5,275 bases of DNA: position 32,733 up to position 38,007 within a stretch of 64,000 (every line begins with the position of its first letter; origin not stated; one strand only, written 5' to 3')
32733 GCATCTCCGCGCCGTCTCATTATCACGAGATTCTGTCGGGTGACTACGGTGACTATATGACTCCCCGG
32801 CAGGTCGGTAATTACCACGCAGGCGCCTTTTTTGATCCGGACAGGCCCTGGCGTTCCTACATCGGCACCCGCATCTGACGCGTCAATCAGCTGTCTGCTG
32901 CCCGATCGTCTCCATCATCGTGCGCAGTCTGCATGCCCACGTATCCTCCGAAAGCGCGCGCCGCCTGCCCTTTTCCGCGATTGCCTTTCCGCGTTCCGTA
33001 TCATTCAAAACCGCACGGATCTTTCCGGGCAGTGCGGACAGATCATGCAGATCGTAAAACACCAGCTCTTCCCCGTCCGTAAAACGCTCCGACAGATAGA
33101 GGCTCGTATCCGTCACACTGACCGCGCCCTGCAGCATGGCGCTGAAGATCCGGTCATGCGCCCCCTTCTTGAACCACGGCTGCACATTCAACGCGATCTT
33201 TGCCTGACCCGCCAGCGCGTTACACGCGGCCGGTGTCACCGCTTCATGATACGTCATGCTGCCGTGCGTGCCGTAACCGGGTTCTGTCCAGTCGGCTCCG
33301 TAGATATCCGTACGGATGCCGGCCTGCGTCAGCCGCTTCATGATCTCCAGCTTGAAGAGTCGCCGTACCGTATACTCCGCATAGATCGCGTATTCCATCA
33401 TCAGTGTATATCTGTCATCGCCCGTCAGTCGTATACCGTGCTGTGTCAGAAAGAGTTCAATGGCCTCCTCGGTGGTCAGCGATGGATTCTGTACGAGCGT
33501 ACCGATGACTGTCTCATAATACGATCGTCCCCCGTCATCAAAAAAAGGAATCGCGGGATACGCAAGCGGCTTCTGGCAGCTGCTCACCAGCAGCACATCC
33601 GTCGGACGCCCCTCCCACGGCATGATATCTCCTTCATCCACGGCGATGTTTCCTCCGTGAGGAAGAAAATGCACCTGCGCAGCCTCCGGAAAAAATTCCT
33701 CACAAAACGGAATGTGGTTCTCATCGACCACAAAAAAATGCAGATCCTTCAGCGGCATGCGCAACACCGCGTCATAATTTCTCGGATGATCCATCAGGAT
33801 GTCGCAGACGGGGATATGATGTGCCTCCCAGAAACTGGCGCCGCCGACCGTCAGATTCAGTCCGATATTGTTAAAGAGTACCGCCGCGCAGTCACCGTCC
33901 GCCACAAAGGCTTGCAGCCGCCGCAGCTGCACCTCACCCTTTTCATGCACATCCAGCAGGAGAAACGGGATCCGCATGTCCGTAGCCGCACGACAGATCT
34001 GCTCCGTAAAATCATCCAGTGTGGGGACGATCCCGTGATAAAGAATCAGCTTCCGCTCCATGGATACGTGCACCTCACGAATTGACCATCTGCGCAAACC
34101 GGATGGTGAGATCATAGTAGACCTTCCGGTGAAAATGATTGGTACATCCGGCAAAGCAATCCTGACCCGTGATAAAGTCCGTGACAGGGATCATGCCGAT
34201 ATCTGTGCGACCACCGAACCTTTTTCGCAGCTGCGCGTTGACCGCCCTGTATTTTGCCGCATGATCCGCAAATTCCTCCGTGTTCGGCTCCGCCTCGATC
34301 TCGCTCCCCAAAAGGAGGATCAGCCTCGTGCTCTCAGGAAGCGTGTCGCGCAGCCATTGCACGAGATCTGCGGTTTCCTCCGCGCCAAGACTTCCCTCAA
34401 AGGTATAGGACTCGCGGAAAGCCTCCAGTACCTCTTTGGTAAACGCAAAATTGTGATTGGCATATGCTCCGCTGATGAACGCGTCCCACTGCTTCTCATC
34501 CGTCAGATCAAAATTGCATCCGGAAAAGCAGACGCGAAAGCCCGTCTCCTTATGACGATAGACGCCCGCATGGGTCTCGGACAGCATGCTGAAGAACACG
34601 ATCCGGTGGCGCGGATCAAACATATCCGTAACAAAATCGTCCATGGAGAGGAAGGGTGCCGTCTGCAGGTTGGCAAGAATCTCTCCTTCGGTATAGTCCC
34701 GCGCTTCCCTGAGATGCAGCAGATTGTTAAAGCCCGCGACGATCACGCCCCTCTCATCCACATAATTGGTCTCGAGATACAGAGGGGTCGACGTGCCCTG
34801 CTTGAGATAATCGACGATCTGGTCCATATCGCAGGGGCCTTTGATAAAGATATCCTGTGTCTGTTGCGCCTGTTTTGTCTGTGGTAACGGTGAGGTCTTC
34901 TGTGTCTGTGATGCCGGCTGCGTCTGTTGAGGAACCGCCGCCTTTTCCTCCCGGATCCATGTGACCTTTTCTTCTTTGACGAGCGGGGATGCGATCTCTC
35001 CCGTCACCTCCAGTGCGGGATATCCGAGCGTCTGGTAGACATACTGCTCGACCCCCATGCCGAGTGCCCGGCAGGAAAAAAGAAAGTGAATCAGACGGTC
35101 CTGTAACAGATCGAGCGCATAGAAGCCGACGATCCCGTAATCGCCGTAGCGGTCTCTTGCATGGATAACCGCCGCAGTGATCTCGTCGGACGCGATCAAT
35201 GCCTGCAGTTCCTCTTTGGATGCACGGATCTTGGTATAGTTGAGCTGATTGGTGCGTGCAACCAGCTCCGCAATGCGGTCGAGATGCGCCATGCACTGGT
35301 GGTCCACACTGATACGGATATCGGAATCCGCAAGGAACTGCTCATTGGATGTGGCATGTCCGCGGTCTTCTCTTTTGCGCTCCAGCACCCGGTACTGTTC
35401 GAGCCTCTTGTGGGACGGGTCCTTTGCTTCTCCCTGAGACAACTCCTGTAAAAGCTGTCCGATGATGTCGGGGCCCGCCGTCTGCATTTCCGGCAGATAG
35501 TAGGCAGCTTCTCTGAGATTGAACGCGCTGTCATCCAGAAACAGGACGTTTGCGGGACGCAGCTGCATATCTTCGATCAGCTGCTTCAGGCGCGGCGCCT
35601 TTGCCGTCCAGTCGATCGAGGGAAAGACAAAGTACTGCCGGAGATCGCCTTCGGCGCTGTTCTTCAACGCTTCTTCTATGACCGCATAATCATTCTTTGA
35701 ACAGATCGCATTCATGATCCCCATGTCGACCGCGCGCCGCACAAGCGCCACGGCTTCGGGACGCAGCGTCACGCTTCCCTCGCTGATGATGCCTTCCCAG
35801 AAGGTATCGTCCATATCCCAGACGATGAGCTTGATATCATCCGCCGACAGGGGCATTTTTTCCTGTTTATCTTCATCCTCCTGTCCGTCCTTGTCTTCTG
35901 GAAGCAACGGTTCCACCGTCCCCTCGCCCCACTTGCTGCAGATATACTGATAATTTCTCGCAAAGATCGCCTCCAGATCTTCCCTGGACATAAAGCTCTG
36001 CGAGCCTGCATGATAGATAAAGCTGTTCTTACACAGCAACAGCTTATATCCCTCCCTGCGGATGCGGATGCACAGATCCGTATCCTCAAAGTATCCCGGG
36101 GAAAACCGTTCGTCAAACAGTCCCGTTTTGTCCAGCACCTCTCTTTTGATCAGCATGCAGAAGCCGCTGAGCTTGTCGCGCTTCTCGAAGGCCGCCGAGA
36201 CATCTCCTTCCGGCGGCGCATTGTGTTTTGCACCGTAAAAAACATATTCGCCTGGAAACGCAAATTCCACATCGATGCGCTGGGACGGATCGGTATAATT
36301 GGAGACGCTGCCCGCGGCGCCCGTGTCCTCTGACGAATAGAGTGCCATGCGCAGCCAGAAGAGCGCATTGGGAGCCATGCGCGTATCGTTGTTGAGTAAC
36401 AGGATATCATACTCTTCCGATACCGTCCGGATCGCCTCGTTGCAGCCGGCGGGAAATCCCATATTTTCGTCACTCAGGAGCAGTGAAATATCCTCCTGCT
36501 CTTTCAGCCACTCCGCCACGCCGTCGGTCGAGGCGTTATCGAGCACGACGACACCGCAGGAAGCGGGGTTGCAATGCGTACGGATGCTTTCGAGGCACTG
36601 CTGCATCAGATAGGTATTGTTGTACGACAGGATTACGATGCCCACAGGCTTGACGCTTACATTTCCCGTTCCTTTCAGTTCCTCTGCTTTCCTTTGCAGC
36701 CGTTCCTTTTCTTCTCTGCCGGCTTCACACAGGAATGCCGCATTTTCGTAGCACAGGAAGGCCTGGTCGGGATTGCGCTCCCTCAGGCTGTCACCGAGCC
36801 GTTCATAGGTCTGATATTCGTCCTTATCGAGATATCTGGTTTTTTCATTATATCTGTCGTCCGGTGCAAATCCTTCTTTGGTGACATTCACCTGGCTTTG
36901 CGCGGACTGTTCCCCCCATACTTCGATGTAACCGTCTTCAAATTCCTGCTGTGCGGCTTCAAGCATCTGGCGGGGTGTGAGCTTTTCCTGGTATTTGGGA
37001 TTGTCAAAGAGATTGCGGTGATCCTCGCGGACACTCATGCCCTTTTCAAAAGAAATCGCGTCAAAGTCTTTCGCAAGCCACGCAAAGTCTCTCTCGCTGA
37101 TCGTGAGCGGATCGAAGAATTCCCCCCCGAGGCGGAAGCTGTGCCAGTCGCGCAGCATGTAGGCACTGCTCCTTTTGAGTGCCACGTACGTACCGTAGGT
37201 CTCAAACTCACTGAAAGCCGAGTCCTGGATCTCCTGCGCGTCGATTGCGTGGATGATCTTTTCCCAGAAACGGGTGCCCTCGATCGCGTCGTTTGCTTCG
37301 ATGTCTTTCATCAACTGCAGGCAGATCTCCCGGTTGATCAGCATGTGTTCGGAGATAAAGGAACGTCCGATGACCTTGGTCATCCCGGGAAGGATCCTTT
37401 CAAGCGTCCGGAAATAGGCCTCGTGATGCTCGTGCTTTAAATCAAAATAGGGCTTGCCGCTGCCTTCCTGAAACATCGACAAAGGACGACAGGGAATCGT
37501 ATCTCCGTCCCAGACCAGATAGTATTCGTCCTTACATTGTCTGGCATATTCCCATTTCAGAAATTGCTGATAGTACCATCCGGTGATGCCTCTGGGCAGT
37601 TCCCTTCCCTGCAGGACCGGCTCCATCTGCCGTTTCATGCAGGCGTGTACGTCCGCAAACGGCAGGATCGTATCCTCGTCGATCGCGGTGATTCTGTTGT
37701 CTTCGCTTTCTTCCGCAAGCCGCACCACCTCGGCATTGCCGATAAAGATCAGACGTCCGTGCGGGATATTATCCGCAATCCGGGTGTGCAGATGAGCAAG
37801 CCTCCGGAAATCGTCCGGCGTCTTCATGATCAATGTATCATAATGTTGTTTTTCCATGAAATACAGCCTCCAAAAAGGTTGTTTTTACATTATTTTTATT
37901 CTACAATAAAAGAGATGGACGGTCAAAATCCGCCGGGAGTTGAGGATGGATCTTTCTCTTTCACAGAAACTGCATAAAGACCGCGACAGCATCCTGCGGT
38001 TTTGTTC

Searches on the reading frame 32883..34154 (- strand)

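Call 7: search_protein_families(library=pfam, proteins=[window:32883-34154:-])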
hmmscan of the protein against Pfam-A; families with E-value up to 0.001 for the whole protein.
window:32883-34154:- (423 aa): 1 family
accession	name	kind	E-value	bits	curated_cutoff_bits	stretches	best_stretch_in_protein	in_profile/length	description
PF13524.12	Glyco_trans_1_2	-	9.8e-19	68.2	25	1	271-414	5-143/144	Glycosyl transferase-like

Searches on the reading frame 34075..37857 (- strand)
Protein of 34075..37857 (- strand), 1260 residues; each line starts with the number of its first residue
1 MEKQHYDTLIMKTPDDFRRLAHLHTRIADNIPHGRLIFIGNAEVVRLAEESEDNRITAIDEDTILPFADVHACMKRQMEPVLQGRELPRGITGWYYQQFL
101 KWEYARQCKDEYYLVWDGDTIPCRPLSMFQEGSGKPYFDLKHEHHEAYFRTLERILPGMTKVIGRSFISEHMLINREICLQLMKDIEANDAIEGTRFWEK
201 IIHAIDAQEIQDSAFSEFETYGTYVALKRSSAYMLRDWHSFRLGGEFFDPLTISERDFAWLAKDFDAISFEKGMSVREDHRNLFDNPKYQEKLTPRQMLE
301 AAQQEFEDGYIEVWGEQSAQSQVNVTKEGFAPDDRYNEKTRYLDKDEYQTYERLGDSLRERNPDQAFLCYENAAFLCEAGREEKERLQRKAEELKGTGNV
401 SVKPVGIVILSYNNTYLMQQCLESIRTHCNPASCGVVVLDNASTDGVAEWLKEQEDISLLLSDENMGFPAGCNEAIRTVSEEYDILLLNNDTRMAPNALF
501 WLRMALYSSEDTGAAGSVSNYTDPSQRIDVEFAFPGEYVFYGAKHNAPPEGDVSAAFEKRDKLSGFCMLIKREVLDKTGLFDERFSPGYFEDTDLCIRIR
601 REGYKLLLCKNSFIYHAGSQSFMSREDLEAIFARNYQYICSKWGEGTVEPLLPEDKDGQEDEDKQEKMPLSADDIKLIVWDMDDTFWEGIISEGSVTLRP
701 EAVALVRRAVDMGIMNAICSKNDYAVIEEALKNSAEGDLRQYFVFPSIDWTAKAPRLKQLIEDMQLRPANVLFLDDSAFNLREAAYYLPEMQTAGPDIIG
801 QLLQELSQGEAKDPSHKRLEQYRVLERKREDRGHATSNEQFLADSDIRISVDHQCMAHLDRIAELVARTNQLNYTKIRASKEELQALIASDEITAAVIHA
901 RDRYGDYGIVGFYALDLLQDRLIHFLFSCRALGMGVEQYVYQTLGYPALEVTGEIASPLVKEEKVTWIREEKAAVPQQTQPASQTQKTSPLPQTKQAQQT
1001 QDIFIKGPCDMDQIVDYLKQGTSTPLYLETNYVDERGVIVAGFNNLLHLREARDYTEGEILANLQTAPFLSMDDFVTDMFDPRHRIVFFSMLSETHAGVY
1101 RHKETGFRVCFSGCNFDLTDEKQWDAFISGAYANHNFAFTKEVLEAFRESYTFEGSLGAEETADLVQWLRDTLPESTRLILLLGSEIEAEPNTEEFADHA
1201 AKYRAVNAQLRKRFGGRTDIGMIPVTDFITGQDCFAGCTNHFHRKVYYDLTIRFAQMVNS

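Call 7: search_protein_families(library=pfam, proteins=[window:34075-37857:-])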
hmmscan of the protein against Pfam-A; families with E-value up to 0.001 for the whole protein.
window:34075-37857:- (1260 aa): 4 families
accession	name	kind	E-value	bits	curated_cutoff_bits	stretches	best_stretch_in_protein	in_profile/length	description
PF20102.4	DUF6492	-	8.9e-12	45.1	22.9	1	43-266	54-249/291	Family of unknown function (DUF6492)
PF13641.12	Glyco_tranf_2_3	-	1.8e-10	41.7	27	1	405-621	3-216/230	Glycosyltransferase like family 2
PF00535.33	Glycos_transf_2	-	2.1e-09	37.9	23.3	1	407-530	2-127/168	Glycosyl transferase family 2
PF00702.32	Hydrolase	-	0.00036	21.4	26.4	0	695-781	96-184/191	haloacid dehalogenase-like hydrolase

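Call 92: search_protein_families(library=ncbifam, proteins=[window:34075-37857:-], max_evalue=0.0001)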
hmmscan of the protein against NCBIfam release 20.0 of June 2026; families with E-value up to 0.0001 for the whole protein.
window:34075-37857:- (1260 aa): 6 families
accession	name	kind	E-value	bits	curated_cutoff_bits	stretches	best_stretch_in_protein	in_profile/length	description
TIGR01686.1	FkbH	subfamily_domain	3.2e-40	138.2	146.65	1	676-945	4-286/323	FkbH domain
NF041875.1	EPS_EpsD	equivalog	1.8e-10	40.7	370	1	406-622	2-213/325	exopolysaccharide biosynthesis glycosyltransferase EpsD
TIGR03965.1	mycofact_glyco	equivalog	2.1e-10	40.1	280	1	399-641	70-299/467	mycofactocin biosynthesis glycosyltransferase MftF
TIGR01556.1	rhamnosyltran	subfamily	2.3e-10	40.1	200.55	1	422-617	10-201/281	rhamnosyltransferase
TIGR01681.1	HAD-SF-IIIC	subfamily_domain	5.4e-09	37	35.75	1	676-788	1-132/132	HAD-IIIC family phosphatase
NF038299.1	EPS_HpsN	equivalog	5e-05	22.4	425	0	405-620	3-224/317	hormogonium polysaccharide biosynthesis glycosyltransferase HpsN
